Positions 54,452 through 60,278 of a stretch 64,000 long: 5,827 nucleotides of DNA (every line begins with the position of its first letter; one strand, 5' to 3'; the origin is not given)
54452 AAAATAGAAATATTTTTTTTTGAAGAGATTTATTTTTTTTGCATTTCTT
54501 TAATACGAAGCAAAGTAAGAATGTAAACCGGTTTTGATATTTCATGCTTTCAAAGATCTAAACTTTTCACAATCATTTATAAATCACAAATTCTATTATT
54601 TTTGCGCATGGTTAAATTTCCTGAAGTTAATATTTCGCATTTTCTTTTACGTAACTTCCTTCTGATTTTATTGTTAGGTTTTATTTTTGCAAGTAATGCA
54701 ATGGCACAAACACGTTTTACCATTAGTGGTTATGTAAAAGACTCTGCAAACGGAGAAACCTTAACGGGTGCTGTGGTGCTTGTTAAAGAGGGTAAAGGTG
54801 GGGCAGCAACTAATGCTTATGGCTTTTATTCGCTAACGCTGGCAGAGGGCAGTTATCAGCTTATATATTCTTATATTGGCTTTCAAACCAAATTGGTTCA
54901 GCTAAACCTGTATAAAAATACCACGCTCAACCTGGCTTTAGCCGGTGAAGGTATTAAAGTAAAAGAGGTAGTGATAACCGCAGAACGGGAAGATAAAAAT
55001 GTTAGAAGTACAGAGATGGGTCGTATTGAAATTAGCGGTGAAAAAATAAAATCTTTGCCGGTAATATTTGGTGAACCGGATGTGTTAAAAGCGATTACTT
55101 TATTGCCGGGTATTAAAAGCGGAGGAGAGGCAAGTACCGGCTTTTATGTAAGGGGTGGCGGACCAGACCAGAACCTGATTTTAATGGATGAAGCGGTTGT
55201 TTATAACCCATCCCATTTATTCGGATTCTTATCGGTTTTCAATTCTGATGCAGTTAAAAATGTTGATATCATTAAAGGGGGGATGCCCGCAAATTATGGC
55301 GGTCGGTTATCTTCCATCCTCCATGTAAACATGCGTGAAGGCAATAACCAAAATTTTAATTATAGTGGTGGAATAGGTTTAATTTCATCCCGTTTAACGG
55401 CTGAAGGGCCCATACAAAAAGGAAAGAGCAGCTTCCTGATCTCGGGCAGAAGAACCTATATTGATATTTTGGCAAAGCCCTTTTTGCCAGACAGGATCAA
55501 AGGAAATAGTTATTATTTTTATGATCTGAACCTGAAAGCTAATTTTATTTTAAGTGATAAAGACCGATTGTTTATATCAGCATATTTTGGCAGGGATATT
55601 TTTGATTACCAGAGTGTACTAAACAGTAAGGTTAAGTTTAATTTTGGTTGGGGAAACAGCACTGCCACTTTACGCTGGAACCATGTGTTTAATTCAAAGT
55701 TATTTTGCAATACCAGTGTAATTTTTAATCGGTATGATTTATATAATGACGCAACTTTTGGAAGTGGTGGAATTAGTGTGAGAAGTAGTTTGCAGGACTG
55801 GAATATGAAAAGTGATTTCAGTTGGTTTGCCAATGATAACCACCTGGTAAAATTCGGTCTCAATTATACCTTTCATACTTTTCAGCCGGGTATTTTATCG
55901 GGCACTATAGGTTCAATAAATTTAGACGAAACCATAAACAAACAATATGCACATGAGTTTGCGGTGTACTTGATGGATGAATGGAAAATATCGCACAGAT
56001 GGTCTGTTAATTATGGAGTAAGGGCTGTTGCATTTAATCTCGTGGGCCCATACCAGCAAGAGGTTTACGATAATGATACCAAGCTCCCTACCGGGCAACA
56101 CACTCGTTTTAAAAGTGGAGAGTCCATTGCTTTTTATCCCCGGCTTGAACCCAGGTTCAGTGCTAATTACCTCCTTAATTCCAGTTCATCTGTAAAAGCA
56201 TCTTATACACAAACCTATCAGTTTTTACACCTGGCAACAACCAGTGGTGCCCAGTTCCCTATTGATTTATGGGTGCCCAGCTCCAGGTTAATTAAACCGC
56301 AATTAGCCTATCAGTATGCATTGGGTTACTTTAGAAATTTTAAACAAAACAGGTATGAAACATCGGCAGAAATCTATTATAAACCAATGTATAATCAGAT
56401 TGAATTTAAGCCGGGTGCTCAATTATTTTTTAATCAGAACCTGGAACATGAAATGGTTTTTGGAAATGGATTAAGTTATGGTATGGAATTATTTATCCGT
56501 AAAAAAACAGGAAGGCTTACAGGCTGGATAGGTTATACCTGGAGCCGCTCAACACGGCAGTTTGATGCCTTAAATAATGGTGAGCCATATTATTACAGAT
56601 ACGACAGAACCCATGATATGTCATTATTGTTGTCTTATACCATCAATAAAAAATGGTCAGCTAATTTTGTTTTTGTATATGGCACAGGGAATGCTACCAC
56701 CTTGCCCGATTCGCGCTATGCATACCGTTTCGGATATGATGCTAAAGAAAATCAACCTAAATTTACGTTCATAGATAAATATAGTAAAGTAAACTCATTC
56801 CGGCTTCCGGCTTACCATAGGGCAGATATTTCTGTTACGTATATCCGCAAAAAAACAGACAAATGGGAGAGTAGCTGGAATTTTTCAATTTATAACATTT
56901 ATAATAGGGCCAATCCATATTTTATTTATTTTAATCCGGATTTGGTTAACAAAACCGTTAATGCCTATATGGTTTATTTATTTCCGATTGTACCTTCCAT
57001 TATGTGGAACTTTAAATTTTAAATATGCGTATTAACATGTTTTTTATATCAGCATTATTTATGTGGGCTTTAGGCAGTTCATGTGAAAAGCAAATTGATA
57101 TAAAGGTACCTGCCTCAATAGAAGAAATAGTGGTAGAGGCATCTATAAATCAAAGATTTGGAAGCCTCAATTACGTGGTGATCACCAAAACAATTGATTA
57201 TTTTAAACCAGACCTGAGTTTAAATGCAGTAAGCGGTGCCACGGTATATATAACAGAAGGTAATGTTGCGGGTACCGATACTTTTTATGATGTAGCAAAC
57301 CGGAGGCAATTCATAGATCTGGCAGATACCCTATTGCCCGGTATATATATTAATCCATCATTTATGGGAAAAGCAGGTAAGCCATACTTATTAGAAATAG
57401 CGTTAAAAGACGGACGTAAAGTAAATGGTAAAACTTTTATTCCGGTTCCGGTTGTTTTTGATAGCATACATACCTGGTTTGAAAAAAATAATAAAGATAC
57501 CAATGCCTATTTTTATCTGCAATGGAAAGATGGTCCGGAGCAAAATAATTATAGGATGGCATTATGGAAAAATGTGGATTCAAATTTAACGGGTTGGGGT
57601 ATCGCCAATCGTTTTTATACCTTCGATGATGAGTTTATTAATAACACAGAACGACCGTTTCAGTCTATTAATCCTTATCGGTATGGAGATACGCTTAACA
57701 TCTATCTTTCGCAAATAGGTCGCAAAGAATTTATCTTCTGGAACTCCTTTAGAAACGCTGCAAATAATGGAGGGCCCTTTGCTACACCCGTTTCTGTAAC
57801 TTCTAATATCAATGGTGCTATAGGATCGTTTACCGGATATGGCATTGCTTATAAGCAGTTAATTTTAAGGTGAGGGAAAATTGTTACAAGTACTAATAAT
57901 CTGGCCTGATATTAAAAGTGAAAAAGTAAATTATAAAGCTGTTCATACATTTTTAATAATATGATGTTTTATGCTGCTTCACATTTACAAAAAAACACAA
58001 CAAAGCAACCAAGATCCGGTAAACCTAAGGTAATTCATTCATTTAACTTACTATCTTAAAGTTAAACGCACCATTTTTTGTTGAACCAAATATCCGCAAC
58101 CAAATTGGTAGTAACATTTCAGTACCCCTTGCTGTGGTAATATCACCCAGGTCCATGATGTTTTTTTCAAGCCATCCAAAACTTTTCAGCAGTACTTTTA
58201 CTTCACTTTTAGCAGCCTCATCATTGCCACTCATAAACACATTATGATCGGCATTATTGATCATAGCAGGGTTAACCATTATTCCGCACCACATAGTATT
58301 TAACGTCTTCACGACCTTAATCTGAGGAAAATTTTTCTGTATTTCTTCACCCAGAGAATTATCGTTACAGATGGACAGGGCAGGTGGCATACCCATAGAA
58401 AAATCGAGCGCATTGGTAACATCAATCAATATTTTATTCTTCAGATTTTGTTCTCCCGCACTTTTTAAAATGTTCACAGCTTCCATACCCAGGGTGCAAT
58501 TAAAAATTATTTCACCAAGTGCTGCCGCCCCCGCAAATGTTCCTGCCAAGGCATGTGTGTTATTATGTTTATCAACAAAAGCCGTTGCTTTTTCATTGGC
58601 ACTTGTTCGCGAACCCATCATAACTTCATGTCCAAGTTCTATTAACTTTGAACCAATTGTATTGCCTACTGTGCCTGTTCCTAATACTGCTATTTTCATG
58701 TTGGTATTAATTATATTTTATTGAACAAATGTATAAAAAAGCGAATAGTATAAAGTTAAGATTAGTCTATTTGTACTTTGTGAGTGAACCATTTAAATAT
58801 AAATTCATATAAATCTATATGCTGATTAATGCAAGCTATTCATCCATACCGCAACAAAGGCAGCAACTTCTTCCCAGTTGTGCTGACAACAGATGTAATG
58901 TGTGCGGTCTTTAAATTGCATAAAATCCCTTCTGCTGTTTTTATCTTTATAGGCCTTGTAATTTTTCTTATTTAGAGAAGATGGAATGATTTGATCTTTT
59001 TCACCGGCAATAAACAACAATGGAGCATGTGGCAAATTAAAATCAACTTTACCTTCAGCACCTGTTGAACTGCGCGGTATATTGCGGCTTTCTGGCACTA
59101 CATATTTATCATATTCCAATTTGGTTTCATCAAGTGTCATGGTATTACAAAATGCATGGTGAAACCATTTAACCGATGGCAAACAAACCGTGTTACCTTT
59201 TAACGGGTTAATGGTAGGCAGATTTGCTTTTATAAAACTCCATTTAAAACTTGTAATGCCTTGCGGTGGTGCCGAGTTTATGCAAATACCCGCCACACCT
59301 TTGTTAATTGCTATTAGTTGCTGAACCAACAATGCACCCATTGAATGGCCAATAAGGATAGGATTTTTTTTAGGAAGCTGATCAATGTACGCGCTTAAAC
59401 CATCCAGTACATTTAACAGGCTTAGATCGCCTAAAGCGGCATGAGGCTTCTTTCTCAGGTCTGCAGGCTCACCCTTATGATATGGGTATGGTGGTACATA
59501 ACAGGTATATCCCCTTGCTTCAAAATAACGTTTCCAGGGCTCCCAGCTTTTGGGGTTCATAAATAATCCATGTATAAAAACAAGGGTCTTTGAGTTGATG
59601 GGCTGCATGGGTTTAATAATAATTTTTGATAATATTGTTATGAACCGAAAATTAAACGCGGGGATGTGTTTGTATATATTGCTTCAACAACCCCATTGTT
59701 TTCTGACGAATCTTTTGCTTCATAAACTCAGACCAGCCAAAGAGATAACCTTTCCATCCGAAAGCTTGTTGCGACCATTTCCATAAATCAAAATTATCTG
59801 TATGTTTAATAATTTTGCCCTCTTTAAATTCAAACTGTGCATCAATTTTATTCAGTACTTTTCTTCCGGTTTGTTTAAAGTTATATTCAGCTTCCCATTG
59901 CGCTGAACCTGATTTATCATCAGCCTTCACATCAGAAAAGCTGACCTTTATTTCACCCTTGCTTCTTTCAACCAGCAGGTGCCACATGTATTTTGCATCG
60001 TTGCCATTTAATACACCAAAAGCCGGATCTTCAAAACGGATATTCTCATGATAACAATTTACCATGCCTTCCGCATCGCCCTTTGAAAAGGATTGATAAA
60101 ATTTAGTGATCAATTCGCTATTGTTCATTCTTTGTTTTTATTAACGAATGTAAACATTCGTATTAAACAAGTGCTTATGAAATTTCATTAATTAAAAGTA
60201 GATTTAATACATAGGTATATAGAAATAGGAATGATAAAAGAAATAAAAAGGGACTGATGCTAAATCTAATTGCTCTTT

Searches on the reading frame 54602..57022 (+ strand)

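Call 7: search_protein_families(library=pfam, proteins=[window:54602-57022:+], max_evalue=0.001)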
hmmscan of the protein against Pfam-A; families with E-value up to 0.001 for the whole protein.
window:54602-57022:+ (806 aa): 4 families
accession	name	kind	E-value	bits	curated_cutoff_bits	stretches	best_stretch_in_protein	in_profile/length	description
PF00593.30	TonB_dep_Rec_b-barrel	-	5.9e-19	69.7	27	1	312-766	29-436/436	TonB dependent receptor-like, beta-barrel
PF13715.12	CarbopepD_reg_2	-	6.6e-16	58.6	32.2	1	41-125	1-88/88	CarboxypepD_reg-like domain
PF13620.12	CarboxypepD_reg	-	1.2e-11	45.3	32.3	1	40-113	1-81/82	Carboxypeptidase regulatory-like domain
PF07715.20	Plug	-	5.4e-09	37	23.9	1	159-235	23-102/107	TonB-dependent Receptor Plug Domain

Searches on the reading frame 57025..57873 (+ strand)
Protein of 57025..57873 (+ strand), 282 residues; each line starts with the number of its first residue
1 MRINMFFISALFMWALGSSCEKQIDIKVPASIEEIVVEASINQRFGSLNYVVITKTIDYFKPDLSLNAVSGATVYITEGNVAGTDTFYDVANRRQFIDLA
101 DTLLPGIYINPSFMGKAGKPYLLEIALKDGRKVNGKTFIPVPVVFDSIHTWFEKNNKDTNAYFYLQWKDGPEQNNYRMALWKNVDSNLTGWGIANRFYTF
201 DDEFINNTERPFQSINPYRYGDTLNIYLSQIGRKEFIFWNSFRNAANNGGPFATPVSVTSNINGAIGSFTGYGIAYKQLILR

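Call 61: search_protein_families(library=pfam, proteins=[window:57025-57873:+], max_evalue=0.0001)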
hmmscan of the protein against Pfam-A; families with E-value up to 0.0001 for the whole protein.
window:57025-57873:+ (282 aa): 1 family
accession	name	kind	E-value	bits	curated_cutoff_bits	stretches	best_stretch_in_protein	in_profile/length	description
PF14054.11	DUF4249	-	3.1e-23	83.2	28.5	1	22-277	2-268/269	Domain of unknown function (DUF4249)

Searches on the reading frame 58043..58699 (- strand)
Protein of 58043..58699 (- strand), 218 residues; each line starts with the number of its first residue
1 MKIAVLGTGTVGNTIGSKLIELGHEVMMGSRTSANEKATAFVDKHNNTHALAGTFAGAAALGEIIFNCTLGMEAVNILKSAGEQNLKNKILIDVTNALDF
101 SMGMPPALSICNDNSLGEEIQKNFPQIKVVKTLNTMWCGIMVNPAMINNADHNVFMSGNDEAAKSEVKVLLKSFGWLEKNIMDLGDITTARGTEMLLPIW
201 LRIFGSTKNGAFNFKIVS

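Call 61: search_protein_families(library=pfam, proteins=[window:58043-58699:-], max_evalue=0.0001)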
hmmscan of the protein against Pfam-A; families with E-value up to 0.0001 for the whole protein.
window:58043-58699:- (218 aa): 1 family
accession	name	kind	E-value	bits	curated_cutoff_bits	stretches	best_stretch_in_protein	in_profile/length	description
PF03807.23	F420_oxidored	-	3.6e-11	44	21.6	1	2-96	1-93/94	NADP oxidoreductase coenzyme F420-dependent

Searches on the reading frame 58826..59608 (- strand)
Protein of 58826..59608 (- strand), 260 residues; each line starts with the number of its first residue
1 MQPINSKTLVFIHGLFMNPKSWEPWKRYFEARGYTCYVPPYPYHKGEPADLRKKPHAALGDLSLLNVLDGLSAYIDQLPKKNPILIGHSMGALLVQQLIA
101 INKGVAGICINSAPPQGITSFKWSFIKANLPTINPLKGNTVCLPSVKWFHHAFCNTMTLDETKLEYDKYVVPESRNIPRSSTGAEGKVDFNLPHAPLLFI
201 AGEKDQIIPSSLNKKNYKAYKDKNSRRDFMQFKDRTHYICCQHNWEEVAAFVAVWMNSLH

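Call 61: search_protein_families(library=pfam, proteins=[window:58826-59608:-], max_evalue=0.0001)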
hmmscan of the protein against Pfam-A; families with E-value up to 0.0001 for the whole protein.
window:58826-59608:- (260 aa): 4 families
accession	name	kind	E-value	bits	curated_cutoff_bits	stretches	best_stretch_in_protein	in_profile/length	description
PF12697.13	Abhydrolase_6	-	2.7e-16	61.3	26.3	1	9-250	1-216/217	Alpha/beta hydrolase family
PF00561.26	Abhydrolase_1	-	6.3e-14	52.7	25.8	1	8-131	2-121/245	alpha/beta hydrolase fold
PF02230.22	Abhydrolase_2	-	1.6e-07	31.9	23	0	195-255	157-216/217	Phospholipase/Carboxylesterase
PF12146.15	Hydrolase_4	-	2.6e-06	27.4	27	0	72-116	67-111/239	Serine aminopeptidase, S33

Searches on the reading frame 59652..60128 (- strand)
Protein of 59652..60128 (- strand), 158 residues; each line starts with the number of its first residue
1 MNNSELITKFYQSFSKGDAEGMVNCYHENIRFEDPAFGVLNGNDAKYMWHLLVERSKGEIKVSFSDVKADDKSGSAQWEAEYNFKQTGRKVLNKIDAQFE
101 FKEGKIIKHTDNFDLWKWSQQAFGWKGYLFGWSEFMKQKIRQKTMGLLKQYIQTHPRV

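Call 61: search_protein_families(library=pfam, proteins=[window:59652-60128:-], max_evalue=0.0001)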
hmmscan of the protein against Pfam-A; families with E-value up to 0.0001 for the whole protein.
window:59652-60128:- (158 aa): 1 family
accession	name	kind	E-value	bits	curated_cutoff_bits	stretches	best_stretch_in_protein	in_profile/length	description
PF12680.13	SnoaL_2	-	2.8e-12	47.5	27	1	8-109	2-102/102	SnoaL-like domain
